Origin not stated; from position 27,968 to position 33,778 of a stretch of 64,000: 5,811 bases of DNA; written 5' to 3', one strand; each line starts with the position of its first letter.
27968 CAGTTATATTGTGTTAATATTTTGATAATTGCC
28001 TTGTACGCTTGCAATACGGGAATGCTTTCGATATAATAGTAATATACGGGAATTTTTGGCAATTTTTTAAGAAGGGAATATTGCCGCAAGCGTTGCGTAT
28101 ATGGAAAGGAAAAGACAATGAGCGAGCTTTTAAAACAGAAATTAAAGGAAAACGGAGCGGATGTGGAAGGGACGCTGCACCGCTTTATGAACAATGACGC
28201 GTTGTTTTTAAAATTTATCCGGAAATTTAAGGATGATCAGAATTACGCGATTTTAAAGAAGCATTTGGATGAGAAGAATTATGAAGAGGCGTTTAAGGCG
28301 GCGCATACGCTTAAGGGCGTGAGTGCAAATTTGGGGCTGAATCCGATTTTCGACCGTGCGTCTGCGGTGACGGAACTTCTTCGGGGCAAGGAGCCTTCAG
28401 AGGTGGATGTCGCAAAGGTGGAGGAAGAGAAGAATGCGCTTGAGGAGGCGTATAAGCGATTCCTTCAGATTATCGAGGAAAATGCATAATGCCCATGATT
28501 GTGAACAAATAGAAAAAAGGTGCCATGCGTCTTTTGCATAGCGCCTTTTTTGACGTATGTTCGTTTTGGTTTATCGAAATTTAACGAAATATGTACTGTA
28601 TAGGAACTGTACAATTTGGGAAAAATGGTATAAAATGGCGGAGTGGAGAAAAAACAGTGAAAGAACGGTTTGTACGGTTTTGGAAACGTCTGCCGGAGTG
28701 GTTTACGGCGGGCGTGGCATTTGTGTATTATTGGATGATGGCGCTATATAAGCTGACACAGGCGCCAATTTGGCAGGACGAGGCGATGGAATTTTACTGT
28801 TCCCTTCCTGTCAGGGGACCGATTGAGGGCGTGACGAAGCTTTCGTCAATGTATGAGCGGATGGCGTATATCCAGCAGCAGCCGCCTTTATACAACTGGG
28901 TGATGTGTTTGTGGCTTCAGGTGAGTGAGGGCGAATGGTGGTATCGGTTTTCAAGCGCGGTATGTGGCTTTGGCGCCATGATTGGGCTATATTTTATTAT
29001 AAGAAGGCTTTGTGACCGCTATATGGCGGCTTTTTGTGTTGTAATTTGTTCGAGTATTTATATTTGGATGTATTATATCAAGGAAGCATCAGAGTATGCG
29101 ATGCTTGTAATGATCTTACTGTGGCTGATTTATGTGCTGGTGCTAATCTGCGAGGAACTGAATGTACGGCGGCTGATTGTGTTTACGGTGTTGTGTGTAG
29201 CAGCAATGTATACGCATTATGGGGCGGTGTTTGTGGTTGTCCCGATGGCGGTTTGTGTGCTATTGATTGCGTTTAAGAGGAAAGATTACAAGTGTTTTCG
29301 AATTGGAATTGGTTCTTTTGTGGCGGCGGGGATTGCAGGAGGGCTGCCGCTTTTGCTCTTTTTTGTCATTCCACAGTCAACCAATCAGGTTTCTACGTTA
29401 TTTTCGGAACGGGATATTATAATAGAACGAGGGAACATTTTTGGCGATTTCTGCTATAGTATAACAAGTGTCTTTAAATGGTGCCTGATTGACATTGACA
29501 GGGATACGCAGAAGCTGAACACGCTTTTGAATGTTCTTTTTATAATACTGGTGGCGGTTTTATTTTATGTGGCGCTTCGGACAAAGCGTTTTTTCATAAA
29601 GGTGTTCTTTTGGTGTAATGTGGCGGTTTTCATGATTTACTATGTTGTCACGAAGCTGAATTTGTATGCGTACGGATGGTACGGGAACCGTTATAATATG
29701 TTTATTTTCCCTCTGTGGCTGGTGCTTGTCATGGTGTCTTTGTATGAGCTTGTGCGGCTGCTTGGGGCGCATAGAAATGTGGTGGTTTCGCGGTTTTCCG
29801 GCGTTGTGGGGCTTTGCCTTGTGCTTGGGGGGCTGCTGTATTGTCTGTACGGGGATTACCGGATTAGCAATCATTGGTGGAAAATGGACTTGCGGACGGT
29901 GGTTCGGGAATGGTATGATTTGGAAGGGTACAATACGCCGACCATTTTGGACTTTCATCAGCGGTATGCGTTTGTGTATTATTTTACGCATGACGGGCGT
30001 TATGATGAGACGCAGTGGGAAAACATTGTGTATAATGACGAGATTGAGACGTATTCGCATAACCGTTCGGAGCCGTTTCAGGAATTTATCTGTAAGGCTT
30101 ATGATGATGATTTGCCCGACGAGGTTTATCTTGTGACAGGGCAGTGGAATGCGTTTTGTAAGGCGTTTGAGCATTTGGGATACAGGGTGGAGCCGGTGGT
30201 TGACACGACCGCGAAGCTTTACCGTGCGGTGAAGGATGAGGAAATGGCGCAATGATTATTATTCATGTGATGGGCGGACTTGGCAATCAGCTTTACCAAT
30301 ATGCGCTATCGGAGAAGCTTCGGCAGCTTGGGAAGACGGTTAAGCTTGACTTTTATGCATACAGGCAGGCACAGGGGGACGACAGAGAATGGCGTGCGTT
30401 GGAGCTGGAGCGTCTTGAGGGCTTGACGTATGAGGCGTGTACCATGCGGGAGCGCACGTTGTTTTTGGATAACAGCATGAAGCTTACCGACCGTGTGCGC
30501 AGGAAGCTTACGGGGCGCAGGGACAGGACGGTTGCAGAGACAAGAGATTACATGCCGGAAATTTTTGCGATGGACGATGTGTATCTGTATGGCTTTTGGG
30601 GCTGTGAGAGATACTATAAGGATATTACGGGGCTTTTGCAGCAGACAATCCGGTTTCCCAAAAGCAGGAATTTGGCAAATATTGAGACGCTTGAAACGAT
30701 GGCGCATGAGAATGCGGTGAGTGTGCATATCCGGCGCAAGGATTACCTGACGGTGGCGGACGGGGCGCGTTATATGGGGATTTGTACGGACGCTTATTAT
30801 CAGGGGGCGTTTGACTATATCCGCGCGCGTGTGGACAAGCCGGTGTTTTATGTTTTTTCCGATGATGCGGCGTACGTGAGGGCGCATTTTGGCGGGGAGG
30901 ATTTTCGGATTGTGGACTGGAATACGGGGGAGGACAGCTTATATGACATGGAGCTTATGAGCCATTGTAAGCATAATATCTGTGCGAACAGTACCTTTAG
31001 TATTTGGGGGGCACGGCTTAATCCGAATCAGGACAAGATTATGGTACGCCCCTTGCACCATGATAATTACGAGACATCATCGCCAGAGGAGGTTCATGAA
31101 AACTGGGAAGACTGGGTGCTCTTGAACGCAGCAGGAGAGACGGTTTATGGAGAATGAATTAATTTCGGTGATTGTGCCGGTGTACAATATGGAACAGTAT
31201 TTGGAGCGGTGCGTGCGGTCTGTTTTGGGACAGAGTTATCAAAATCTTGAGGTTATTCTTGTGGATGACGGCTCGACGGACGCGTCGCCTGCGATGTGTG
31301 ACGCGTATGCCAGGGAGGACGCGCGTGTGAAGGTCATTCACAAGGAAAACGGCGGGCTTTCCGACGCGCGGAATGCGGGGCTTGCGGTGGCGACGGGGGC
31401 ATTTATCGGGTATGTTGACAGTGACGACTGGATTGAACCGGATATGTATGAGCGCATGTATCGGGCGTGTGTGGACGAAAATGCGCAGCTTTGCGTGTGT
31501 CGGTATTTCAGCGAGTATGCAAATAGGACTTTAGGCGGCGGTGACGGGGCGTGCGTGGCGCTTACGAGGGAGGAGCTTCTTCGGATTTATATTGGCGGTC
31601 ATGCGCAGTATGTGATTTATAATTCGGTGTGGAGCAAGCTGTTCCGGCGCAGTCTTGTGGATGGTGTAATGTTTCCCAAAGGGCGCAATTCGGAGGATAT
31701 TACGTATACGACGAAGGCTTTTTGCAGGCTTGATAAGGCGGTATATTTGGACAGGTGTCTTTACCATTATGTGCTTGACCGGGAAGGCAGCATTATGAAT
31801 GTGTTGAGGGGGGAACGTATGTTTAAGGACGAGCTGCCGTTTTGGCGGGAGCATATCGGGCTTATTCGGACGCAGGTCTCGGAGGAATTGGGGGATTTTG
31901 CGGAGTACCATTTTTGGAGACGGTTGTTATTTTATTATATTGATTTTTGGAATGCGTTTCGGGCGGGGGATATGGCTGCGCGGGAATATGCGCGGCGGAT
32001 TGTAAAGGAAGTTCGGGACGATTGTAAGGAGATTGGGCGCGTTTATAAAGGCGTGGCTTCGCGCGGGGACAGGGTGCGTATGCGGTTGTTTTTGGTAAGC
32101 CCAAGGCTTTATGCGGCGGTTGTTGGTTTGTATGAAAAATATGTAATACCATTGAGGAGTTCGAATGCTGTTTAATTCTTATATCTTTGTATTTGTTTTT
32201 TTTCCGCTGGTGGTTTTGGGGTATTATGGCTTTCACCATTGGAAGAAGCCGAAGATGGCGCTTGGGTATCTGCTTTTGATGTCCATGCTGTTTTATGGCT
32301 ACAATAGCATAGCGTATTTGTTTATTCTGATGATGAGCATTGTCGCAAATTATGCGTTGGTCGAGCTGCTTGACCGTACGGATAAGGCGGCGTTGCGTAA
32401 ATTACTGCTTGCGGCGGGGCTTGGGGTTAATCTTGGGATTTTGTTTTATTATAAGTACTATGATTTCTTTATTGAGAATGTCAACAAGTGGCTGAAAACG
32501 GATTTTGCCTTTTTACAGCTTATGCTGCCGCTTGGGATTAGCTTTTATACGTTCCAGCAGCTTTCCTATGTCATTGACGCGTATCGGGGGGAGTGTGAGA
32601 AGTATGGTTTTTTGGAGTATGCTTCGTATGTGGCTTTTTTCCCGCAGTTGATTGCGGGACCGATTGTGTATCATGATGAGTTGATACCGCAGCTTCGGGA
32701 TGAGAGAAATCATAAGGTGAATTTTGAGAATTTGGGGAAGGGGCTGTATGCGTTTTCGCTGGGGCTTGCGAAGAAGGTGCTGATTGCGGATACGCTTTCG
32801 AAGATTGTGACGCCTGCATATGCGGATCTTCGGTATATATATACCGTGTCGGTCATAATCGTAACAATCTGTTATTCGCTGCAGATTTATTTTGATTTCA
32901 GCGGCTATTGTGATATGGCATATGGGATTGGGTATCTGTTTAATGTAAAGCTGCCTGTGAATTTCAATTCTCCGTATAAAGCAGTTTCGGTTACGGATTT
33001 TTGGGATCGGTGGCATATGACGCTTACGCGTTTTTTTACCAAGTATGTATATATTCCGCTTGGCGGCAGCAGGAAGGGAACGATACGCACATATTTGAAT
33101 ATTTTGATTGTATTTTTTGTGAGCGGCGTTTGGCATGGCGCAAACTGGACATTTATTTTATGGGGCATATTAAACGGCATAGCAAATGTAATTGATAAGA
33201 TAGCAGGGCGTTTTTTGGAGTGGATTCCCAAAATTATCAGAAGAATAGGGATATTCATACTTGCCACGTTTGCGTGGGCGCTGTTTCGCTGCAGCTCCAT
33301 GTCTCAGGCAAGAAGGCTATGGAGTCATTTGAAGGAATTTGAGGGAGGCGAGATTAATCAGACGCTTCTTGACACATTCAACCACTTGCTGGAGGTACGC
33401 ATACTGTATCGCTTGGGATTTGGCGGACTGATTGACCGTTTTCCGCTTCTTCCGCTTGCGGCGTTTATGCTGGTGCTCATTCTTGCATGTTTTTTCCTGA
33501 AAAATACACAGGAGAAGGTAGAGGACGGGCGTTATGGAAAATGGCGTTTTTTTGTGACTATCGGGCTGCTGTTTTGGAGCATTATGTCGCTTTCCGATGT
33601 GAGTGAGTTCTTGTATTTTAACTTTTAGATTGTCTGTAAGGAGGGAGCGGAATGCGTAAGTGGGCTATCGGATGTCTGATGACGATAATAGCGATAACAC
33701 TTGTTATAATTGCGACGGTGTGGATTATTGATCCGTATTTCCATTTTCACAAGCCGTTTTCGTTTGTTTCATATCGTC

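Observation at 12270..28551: Che-type chemosensory pathway plus c-di-GMP (HD-GYP) and phosphorelay genes embedded in the middle of a glycan-assembly locus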

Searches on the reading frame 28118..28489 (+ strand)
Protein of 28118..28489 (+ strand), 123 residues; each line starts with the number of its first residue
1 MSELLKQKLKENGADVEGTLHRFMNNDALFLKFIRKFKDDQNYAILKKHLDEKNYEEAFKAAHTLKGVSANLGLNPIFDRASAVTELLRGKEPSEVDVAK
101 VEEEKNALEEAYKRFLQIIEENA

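Call 5: search_protein_families(library=pfam, proteins=[window:28118-28489:+])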
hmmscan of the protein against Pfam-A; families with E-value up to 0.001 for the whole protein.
window:28118-28489:+ (123 aa): 1 family
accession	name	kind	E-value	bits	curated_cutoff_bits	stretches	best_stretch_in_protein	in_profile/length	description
PF01627.28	Hpt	-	6.8e-10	39.5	24.6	1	44-111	15-77/84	Hpt domain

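Call 18: search_protein_families(library=pfam, max_evalue=5, proteins=[window:28118-28489:+])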
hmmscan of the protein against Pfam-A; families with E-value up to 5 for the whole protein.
window:28118-28489:+ (123 aa): 3 families
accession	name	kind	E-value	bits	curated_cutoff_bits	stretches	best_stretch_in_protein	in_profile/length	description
PF01627.28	Hpt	-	6.8e-10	39.5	24.6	1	44-111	15-77/84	Hpt domain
PF08169.17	RBB1NT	-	0.1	13.1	25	1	33-66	44-77/94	RBB1NT (NUC162) domain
PF19858.4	OxRdtase_C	-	0.17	11.7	26.3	1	85-122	103-139/163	Bacterial oxidoreductases, C-terminal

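Call 52: search_protein_families(library=ncbifam, proteins=[window:28118-28489:+], max_evalue=0.001)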
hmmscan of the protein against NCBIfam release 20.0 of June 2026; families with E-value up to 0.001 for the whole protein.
window:28118-28489:+ (123 aa): 0 families

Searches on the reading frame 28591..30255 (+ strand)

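Call 5: search_protein_families(library=pfam, proteins=[window:28591-30255:+])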
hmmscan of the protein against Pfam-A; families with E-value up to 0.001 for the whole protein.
window:28591-30255:+ (554 aa): 1 family
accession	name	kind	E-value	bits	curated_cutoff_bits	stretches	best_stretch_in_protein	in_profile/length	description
PF13231.12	PMT_2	-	8.9e-14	52.4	26.1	1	97-227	2-132/160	Dolichyl-phosphate-mannose-protein mannosyltransferase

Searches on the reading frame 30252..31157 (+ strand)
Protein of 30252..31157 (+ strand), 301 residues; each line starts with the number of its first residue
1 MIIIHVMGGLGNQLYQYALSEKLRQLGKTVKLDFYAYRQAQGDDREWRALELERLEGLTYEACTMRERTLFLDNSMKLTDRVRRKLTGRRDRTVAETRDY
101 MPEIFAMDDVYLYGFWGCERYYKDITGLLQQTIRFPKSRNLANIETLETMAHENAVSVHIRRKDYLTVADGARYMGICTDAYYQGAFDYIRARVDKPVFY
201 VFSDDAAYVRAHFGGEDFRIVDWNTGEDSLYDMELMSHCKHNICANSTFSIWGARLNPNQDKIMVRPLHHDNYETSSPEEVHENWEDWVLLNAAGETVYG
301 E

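Call 5: search_protein_families(library=pfam, proteins=[window:30252-31157:+])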
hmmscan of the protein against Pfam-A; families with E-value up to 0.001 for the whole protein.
window:30252-31157:+ (301 aa): 1 family
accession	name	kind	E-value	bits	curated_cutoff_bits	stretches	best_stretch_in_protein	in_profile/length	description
PF01531.22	Glyco_transf_11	-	1.2e-25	90.8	23.9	1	109-285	123-294/298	Glycosyl transferase family 11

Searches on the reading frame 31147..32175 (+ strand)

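Call 5: search_protein_families(library=pfam, proteins=[window:31147-32175:+])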
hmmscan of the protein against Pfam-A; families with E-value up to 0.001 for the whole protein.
window:31147-32175:+ (342 aa): 3 families
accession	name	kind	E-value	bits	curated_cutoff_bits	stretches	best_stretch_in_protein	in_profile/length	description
PF00535.33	Glycos_transf_2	-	7.1e-39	133.9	23.3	1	7-127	1-123/168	Glycosyl transferase family 2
PF13641.12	Glyco_tranf_2_3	-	1.3e-11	45.4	27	1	6-108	3-111/230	Glycosyltransferase like family 2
PF10111.15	Glyco_tranf_2_2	-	5.9e-10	39.5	27.3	1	7-106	1-104/276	Glycosyltransferase like family 2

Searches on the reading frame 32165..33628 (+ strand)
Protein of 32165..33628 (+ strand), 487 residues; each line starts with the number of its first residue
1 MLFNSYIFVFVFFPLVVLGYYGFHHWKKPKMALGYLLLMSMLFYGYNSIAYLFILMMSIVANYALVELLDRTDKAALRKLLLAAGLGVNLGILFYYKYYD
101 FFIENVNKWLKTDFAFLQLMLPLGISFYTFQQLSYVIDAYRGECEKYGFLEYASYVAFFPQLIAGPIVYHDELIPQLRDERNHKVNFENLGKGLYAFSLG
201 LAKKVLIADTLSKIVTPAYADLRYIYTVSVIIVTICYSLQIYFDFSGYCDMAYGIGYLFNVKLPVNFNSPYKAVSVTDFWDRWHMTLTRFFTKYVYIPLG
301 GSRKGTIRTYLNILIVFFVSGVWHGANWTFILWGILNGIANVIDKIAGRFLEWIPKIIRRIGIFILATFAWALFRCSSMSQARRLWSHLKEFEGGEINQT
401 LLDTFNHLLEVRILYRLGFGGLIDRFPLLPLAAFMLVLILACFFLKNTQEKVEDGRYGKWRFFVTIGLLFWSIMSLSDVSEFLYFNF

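Call 5: search_protein_families(library=pfam, proteins=[window:32165-33628:+])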
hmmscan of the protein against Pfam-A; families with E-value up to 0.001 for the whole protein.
window:32165-33628:+ (487 aa): 2 families
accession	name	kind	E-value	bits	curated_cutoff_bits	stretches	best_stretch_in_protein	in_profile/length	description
PF03062.24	MBOAT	-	1.8e-36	126.6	27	1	138-352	70-302/337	MBOAT, membrane-bound O-acyltransferase family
PF13813.11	MBOAT_2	-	1.5e-11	44.8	25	1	264-326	2-66/85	Membrane bound O-acyl transferase family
